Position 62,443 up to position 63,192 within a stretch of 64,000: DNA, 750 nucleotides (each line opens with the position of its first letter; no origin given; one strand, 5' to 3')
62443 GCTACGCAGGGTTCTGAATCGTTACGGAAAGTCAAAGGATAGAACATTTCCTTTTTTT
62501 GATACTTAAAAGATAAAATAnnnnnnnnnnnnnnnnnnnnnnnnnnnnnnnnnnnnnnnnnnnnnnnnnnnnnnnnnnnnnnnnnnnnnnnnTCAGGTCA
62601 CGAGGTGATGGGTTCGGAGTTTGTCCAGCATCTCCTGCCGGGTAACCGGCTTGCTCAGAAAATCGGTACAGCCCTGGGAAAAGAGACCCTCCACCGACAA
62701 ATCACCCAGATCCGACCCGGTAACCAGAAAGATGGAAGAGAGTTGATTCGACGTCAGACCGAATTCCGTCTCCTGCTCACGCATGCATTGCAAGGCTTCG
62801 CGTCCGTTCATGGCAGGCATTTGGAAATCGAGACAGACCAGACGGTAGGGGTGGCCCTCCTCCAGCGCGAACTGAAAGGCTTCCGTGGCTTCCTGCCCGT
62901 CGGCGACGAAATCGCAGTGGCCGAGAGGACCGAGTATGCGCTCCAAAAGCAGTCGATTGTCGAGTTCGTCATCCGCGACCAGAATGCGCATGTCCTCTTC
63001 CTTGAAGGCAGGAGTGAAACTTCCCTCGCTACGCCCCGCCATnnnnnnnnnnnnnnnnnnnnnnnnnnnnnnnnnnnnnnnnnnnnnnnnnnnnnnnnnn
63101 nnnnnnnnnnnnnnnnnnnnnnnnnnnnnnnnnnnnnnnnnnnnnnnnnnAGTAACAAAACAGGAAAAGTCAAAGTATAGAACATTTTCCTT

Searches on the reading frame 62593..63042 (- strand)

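Call 31: search_protein_families(library=pfam, proteins=[window:62593-63042:-])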
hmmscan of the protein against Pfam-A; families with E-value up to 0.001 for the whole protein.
window:62593-63042:- (149 aa): 1 family
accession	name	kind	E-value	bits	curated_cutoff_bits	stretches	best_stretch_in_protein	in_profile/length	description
PF00072.30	Response_reg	-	1.4e-12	48.2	30.2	1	20-142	1-110/111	Response regulator receiver domain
